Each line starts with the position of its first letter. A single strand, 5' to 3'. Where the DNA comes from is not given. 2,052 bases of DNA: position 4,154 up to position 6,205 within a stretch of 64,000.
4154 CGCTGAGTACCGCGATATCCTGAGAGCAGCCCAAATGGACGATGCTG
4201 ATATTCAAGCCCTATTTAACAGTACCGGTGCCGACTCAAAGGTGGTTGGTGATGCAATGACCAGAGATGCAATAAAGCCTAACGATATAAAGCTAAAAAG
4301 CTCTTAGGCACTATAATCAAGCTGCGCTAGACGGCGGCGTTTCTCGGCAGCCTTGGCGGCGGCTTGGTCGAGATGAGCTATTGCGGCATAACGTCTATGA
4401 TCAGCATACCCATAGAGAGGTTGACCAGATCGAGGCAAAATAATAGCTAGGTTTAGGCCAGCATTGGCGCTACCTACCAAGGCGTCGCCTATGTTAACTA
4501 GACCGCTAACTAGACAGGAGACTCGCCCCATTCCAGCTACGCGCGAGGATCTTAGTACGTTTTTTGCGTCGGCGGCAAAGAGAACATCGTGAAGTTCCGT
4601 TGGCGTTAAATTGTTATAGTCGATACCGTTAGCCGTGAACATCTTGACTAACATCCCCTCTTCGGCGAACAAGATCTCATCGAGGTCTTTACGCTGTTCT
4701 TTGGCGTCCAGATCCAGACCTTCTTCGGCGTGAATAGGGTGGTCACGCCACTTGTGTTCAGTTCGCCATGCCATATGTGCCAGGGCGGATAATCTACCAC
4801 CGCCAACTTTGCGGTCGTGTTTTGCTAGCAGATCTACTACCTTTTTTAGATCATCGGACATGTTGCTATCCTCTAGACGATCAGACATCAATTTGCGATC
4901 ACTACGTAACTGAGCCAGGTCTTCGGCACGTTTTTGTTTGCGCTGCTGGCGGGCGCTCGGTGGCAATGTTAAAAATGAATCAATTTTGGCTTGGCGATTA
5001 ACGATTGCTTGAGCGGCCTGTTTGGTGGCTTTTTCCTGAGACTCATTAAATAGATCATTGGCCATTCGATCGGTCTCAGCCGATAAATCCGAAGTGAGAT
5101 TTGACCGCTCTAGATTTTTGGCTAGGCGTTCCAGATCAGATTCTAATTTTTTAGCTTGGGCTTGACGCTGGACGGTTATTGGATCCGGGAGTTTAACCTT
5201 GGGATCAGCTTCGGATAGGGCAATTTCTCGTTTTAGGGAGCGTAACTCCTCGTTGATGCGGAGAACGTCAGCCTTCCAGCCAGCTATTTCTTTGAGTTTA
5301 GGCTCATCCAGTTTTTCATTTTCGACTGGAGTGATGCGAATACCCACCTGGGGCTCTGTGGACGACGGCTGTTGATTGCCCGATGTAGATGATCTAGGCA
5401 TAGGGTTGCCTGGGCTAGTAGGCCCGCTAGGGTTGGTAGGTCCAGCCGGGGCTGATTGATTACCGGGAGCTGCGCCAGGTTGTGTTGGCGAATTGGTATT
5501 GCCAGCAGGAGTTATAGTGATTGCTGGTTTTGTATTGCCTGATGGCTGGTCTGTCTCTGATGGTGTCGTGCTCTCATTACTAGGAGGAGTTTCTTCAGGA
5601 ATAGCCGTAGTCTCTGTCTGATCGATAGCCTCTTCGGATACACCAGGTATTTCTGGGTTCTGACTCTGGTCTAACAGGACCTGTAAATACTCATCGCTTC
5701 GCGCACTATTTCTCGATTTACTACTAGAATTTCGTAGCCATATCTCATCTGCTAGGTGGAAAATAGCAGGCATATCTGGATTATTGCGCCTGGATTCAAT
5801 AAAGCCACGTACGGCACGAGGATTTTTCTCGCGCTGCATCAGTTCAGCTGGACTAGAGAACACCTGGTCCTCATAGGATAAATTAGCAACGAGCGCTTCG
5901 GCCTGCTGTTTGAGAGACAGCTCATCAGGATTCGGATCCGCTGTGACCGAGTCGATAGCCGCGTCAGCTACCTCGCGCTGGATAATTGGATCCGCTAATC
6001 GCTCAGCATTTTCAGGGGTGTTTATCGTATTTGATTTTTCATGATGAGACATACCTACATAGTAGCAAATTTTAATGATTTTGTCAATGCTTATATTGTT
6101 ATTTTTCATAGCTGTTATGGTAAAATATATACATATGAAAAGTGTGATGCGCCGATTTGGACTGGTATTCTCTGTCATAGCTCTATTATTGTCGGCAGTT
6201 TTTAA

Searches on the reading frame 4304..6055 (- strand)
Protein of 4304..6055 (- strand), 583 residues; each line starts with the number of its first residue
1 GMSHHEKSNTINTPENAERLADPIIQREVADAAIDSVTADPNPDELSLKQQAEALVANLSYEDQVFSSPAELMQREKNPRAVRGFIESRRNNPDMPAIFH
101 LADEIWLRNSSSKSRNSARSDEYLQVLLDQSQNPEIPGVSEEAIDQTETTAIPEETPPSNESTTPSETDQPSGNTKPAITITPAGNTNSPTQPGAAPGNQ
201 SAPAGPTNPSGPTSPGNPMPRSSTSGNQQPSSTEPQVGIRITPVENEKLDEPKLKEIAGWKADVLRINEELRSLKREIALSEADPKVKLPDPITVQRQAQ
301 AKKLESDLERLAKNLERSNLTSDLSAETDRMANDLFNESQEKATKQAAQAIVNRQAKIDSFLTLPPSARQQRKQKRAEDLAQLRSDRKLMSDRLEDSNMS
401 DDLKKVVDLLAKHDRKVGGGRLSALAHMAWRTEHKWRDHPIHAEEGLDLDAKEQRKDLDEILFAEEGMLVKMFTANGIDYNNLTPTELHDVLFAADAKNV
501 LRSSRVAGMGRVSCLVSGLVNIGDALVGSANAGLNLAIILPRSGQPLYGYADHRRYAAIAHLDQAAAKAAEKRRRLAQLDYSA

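Call 9: search_protein_families(library=pfam, proteins=[window:4304-6055:-], max_evalue=0.01)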
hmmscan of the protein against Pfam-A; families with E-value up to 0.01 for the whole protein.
window:4304-6055:- (583 aa): 0 families

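Call 82: search_protein_families(library=pfam, proteins=[window:4307-6052:-], max_evalue=1)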
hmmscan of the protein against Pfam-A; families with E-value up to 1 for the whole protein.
window:4307-6052:- (582 aa): 1 family
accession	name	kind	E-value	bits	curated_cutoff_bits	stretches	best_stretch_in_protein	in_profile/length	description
PF11461.13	RILP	-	0.13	13.3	24.8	1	260-310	16-68/69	Rab interacting lysosomal protein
